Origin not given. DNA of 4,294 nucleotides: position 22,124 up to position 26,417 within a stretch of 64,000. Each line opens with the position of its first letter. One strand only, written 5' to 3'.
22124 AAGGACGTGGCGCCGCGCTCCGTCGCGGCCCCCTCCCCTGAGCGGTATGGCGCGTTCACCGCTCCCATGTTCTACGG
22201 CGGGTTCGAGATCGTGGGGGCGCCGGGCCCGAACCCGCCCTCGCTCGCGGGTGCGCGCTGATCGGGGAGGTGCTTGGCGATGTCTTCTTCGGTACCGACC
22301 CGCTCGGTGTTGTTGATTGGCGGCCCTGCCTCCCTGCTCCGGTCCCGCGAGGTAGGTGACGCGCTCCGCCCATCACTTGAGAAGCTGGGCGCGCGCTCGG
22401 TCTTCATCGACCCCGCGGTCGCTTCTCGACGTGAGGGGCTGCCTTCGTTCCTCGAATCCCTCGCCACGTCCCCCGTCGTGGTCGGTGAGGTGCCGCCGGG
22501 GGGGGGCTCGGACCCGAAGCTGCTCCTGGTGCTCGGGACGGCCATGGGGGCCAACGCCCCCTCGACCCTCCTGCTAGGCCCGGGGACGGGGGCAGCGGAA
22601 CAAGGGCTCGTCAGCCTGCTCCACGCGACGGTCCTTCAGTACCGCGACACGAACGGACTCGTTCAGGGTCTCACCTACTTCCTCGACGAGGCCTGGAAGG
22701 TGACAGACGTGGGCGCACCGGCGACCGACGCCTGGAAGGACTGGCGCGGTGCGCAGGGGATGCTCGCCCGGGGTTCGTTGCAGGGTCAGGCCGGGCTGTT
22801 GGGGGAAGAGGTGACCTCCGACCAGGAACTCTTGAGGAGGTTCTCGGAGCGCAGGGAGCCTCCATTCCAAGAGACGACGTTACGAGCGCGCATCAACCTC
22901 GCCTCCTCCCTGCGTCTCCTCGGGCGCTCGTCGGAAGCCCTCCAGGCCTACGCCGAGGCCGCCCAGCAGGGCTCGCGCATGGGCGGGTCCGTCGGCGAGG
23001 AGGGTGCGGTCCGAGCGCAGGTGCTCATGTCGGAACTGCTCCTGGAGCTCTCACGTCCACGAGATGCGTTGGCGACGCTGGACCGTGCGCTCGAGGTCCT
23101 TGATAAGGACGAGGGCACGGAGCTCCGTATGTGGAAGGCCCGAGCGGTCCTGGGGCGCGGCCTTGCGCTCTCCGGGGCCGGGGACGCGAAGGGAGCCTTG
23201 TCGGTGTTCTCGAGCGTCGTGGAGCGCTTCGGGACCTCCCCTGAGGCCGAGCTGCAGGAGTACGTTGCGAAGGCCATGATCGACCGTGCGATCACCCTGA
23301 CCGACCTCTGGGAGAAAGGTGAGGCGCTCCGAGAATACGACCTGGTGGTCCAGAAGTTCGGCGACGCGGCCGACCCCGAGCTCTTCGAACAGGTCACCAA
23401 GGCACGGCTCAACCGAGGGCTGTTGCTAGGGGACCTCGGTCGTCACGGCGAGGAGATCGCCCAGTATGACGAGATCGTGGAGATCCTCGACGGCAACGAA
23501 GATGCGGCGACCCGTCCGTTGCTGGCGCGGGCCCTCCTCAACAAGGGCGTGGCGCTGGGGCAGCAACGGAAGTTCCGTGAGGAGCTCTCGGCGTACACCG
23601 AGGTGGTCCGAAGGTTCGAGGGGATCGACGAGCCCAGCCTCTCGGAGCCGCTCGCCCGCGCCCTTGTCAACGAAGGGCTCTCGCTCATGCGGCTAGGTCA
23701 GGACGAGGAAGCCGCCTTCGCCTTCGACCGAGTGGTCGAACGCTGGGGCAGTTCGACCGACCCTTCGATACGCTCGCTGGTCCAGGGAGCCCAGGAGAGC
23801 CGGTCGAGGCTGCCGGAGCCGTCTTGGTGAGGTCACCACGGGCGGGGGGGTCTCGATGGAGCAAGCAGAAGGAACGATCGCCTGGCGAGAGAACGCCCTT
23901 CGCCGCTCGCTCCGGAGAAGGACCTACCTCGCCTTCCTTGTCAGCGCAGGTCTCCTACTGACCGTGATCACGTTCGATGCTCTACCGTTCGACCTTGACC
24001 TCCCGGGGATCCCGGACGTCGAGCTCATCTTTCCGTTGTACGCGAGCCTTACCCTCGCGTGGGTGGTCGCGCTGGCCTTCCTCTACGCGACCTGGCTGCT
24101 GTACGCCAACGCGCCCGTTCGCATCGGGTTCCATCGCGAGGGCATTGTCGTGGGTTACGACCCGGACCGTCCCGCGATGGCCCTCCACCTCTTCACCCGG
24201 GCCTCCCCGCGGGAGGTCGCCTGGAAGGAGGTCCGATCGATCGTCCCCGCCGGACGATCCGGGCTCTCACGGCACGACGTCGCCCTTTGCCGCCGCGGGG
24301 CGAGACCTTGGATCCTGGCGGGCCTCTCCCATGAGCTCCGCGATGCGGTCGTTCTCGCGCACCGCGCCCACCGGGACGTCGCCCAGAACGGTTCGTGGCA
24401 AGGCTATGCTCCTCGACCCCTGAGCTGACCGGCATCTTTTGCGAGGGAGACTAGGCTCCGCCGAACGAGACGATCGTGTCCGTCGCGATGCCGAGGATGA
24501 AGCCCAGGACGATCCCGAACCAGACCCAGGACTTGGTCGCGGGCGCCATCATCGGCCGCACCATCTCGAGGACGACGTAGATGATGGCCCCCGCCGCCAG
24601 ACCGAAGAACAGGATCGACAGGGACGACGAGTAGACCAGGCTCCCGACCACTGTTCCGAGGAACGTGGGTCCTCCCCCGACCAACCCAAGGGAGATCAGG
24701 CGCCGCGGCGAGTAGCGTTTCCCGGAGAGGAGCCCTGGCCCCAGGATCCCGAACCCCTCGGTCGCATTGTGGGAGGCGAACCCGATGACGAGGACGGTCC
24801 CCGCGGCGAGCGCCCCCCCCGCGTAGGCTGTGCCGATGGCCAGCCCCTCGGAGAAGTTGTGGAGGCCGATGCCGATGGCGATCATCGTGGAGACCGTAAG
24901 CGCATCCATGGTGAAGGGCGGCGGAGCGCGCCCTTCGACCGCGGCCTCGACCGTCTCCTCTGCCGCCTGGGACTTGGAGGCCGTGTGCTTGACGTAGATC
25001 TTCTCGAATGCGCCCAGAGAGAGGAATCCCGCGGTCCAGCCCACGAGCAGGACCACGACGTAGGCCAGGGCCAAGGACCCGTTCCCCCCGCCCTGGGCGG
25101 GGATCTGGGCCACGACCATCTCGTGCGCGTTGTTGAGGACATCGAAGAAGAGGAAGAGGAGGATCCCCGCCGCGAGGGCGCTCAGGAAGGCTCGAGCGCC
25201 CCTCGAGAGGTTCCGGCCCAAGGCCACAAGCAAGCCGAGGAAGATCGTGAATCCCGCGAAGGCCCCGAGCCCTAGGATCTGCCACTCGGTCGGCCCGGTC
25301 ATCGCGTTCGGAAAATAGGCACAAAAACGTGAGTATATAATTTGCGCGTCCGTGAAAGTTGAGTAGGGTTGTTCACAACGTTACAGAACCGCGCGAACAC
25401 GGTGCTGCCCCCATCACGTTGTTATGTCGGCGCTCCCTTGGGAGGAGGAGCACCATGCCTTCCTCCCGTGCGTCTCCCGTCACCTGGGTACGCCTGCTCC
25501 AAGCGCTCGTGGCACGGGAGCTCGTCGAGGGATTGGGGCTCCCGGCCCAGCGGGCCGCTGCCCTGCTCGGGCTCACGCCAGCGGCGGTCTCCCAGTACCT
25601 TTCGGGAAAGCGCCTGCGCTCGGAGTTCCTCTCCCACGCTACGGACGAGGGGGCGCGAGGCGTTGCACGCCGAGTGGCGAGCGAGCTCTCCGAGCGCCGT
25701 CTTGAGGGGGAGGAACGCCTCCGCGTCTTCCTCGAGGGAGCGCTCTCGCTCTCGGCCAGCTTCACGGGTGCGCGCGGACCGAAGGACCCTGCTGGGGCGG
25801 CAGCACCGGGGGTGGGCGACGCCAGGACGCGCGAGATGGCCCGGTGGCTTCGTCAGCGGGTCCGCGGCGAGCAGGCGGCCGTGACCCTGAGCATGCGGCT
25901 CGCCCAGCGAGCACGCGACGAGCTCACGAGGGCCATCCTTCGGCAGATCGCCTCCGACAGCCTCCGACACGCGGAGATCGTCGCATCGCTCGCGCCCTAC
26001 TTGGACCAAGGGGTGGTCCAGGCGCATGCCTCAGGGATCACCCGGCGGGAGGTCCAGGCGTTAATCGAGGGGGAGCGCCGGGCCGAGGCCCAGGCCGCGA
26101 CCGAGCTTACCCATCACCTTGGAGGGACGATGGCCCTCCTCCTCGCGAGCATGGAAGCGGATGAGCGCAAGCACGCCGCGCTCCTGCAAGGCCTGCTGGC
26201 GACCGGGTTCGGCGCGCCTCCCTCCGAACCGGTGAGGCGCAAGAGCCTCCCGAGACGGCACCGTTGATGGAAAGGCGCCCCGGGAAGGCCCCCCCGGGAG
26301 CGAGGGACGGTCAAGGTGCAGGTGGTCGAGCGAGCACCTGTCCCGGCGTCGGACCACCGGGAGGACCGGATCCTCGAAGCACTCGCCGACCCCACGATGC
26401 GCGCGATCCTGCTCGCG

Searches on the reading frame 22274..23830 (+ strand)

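Call 83: search_protein_families(library=pfam, proteins=[window:22274-23830:+], max_evalue=0.001)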
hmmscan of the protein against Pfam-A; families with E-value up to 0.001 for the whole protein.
window:22274-23830:+ (518 aa): 8 families
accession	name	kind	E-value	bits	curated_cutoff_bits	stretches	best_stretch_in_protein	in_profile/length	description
PF13424.12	TPR_12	-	2.5e-13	50.5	30.1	1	202-277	2-76/77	Tetratricopeptide repeat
PF13432.12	TPR_16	-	1.4e-12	48.3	32.7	0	423-491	2-61/65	Tetratricopeptide repeat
PF00515.34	TPR_1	-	1.4e-10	41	27.8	0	461-489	1-29/34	Tetratricopeptide repeat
PF13181.12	TPR_8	-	5.1e-10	39.1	25.7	0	461-489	1-29/34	Tetratricopeptide repeat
PF13174.12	TPR_6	-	3e-09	37.4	26.3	0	463-491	2-30/33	Tetratricopeptide repeat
PF13428.12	TPR_14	-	6.2e-09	36.1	23.5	0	247-286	2-39/44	Tetratricopeptide repeat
PF07719.23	TPR_2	-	8.7e-09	35.3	27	0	461-489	1-29/34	Tetratricopeptide repeat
PF14559.12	TPR_19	-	0.00049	20.8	25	0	217-279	5-58/68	Tetratricopeptide repeat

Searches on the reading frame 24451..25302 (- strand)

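Call 83: search_protein_families(library=pfam, proteins=[window:24451-25302:-], max_evalue=0.001)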
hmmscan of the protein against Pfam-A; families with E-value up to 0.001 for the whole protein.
window:24451-25302:- (283 aa): 1 family
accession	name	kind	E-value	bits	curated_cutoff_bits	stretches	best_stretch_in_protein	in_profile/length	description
PF02535.28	Zip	-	4.2e-14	52.9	35.1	1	132-273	172-317/323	ZIP Zinc transporter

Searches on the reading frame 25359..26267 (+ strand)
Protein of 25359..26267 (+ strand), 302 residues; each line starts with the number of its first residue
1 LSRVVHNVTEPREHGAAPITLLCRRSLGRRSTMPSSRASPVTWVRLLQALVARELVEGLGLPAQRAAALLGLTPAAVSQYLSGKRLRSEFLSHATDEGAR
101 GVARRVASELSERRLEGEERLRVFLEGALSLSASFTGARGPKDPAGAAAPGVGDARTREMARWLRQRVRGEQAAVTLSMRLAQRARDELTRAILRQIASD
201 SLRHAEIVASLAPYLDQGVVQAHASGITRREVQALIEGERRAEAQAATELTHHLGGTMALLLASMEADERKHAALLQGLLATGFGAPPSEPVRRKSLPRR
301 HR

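Call 83: search_protein_families(library=pfam, proteins=[window:25359-26267:+], max_evalue=0.001)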
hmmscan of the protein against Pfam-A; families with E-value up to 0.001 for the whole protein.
window:25359-26267:+ (302 aa): 1 family
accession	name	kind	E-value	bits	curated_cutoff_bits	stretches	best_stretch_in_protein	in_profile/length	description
PF01381.28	HTH_3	-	7.8e-06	26.3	23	0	53-85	2-34/55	Helix-turn-helix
